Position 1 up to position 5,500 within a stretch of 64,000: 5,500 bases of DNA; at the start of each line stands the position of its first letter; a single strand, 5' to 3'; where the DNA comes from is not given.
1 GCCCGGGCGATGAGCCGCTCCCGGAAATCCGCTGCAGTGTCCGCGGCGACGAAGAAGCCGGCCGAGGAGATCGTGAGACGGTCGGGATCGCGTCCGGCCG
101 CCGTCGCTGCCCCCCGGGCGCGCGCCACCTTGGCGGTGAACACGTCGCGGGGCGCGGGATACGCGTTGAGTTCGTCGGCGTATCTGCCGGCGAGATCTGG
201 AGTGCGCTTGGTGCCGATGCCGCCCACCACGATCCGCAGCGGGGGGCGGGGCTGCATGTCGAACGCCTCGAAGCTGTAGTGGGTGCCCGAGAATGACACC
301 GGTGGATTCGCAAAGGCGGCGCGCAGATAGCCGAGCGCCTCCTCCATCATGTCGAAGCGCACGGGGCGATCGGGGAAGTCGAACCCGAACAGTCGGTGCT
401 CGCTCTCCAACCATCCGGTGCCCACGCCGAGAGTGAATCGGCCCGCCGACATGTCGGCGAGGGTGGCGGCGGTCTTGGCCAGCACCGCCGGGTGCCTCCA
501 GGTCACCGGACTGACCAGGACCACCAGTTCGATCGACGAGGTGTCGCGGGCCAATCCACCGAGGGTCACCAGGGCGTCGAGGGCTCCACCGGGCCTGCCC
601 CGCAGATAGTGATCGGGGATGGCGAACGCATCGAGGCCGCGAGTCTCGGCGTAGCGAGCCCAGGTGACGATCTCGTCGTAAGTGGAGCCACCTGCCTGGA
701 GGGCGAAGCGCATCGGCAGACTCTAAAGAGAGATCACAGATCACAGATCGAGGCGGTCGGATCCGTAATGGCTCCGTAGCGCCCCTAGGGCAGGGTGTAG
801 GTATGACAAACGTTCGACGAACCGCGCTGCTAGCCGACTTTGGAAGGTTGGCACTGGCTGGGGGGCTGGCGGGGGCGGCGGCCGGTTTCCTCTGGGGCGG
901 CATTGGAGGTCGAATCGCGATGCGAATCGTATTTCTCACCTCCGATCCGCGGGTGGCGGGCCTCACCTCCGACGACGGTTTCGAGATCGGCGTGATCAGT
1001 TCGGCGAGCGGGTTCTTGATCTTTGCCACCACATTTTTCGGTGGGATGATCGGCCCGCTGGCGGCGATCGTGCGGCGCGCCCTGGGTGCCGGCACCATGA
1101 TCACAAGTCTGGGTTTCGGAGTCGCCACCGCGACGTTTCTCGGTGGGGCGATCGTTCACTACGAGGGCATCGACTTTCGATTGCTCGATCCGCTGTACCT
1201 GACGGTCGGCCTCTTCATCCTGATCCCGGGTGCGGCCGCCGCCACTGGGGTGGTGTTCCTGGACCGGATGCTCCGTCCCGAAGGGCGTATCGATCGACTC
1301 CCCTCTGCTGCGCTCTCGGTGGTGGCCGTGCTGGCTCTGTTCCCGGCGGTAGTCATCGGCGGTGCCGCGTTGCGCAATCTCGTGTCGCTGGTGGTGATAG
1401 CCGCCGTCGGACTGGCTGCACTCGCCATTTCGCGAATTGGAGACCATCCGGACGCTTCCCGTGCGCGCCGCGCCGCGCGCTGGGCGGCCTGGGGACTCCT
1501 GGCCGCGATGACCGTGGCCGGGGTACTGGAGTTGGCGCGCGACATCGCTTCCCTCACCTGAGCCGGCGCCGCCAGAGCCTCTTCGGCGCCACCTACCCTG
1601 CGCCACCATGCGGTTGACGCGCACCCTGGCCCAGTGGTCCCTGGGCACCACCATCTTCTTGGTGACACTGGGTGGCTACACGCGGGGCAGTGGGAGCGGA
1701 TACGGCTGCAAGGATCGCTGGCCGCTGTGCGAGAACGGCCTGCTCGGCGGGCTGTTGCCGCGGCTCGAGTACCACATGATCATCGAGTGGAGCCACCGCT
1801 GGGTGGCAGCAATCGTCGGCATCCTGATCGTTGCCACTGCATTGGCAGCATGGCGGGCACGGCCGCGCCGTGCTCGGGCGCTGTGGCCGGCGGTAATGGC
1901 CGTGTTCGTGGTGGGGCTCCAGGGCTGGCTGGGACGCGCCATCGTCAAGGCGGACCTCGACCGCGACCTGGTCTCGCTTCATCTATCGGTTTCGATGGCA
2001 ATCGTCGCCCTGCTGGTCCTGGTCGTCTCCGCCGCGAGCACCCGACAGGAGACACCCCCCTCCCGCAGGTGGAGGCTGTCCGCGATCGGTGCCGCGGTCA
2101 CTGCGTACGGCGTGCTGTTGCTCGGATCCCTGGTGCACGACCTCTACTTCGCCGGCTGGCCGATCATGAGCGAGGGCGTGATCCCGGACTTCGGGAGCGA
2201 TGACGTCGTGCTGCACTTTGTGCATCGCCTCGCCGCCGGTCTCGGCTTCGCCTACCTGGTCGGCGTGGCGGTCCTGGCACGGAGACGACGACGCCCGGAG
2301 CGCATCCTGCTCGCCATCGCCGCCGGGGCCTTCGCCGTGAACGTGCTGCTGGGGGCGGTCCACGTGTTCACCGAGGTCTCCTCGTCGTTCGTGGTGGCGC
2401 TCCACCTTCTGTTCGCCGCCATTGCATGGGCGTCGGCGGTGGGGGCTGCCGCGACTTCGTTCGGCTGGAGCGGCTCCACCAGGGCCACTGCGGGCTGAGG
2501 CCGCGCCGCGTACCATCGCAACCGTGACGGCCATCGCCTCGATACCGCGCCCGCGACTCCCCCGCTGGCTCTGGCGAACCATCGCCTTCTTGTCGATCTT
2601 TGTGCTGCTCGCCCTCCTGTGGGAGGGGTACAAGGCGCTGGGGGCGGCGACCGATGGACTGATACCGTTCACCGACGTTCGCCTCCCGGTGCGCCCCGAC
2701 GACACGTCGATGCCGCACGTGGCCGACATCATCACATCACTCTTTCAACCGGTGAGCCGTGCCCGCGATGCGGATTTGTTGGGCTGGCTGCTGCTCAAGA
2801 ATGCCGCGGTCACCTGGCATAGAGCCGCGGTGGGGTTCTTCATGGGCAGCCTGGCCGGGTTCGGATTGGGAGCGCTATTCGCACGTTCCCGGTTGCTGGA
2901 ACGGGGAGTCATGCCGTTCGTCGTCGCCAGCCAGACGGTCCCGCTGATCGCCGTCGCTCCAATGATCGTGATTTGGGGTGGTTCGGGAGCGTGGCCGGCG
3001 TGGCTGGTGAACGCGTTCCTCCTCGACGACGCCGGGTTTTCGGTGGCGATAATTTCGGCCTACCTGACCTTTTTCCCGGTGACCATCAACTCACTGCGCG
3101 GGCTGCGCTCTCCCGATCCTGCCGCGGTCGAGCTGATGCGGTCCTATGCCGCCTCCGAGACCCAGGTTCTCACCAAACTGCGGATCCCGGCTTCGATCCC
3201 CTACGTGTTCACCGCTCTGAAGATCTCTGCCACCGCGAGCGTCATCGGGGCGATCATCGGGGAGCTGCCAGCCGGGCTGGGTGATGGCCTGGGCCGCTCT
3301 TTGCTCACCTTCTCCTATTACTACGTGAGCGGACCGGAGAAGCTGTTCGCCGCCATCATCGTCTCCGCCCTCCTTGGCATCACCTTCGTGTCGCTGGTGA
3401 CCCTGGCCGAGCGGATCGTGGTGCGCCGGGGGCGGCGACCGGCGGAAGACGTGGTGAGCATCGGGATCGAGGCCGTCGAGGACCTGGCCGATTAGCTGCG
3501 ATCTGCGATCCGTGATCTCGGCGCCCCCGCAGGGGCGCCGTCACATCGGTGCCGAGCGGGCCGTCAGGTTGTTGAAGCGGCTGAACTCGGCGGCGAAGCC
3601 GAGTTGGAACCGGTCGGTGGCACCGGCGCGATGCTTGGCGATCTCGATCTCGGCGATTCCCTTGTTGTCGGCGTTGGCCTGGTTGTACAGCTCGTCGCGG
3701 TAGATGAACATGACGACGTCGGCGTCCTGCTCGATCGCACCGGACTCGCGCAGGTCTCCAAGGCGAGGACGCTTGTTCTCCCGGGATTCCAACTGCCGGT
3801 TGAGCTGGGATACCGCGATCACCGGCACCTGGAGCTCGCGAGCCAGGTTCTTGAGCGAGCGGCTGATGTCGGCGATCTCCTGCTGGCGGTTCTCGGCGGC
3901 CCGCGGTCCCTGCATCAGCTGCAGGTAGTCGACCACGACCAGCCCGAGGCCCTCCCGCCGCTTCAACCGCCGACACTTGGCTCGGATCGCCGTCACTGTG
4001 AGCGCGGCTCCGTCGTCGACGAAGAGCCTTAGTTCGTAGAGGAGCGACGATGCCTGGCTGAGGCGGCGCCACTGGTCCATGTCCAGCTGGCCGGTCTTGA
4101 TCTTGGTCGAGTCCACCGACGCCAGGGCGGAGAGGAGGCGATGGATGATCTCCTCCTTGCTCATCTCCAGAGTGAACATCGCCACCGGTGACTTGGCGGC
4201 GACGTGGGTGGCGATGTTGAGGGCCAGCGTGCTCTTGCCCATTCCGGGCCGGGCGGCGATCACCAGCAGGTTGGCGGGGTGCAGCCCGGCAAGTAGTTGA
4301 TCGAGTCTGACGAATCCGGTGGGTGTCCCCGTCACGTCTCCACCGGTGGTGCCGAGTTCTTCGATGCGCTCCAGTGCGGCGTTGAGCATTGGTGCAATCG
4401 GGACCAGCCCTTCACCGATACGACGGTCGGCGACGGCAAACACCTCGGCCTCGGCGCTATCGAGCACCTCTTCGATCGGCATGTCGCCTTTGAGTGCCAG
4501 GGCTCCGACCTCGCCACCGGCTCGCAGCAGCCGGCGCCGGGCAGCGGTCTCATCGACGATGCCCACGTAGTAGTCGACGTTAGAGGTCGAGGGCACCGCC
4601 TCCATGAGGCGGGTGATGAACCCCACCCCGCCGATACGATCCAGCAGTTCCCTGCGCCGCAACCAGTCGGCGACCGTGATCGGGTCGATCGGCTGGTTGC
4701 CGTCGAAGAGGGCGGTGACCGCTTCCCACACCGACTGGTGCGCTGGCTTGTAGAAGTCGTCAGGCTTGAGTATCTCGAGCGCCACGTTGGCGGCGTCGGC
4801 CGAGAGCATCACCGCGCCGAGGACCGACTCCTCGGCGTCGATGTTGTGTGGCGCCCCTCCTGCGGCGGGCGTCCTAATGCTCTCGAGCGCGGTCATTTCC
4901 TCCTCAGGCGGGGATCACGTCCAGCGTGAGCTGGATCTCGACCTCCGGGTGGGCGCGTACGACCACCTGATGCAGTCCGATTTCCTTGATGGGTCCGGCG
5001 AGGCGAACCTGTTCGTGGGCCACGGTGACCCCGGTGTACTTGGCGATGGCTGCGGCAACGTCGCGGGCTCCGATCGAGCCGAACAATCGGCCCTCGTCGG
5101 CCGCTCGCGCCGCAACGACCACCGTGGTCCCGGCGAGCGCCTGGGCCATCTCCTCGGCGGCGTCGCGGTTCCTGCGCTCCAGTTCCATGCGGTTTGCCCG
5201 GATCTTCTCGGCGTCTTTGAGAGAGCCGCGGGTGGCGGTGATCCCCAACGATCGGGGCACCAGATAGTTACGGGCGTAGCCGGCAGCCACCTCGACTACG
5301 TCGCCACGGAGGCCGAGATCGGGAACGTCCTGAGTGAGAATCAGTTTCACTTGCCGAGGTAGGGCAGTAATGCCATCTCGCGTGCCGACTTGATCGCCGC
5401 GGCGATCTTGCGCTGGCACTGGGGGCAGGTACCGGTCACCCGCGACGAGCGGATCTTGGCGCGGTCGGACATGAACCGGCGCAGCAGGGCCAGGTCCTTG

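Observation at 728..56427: Five families of period-7 tandem arrays seen only in intergenic DNA, many abutting stop codons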

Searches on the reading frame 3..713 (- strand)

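Call 50: search_protein_families(library=pfam, proteins=[window:3-713:-], max_evalue=0.00001)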
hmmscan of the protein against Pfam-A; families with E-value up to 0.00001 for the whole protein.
window:3-713:- (237 aa): 1 family
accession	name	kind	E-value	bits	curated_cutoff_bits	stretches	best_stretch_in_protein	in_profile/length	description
PF00296.26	Bac_luciferase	-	1.9e-50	172.5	27.9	1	7-234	17-241/314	Luciferase-like monooxygenase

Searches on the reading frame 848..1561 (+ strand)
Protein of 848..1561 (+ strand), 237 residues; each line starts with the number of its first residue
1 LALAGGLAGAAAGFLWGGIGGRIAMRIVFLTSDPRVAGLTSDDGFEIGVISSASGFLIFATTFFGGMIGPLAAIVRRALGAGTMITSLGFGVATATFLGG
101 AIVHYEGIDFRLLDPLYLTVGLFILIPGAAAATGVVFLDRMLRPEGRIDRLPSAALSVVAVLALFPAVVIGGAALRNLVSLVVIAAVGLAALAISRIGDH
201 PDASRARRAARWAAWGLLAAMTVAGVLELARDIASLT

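Call 50: search_protein_families(library=pfam, proteins=[window:848-1561:+], max_evalue=0.00001)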
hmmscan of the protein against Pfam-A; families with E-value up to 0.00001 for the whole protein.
window:848-1561:+ (237 aa): 0 families

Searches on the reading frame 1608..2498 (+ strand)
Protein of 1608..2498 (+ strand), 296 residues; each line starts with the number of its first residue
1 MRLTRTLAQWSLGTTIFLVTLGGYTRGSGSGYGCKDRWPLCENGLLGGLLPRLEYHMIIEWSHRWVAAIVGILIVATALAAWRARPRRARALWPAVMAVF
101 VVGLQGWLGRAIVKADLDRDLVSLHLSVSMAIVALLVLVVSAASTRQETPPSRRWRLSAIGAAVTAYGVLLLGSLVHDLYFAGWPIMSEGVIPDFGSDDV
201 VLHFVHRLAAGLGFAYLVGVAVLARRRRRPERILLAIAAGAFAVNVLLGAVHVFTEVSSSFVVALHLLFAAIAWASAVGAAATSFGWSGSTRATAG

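Call 77: search_protein_families(library=pfam, proteins=[window:1608-2498:+], max_evalue=0.00001)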
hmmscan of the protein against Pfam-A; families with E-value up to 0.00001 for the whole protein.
window:1608-2498:+ (296 aa): 2 families
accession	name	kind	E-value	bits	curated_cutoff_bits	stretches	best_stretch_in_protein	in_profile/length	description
PF02628.20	COX15-CtaA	-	8.2e-34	117.5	29.9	1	55-277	73-321/322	Cytochrome oxidase assembly protein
PF06197.19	DUF998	-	4e-06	27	30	0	61-178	40-156/184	Protein of unknown function (DUF998)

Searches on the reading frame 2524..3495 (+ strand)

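Call 50: search_protein_families(library=pfam, proteins=[window:2524-3495:+], max_evalue=0.00001)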
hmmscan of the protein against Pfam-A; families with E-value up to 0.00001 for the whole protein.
window:2524-3495:+ (323 aa): 1 family
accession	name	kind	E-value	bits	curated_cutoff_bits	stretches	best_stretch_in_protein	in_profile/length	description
PF00528.27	BPD_transp_1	-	1.2e-22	81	26.4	1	112-297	1-180/184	Binding-protein-dependent transport system inner membrane component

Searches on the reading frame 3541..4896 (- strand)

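Call 50: search_protein_families(library=pfam, proteins=[window:3541-4896:-], max_evalue=0.00001)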
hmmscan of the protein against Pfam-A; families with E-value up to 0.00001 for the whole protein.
window:3541-4896:- (451 aa): 3 families
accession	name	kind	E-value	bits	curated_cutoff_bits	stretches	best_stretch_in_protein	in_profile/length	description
PF03796.21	DnaB_C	-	1.9e-102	342.4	27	1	190-443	1-255/255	DnaB-like helicase C terminal domain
PF00772.26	DnaB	-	5.4e-32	110.4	23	1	15-116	2-103/103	DnaB-like helicase N terminal domain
PF13481.12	AAA_25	-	3e-17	63.3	27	1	197-366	21-191/195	AAA domain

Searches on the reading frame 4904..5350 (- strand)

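Call 77: search_protein_families(library=pfam, proteins=[window:4904-5350:-], max_evalue=0.00001)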
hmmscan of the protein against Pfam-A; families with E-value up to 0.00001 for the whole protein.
window:4904-5350:- (148 aa): 2 families
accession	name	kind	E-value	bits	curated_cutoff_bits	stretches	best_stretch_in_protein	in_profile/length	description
PF03948.19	Ribosomal_L9_C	-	2.5e-23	82.7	23.2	1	64-146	2-85/86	Ribosomal protein L9, C-terminal domain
PF01281.25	Ribosomal_L9_N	-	1.4e-19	69.8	20.7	1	1-46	1-46/47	Ribosomal protein L9, N-terminal domain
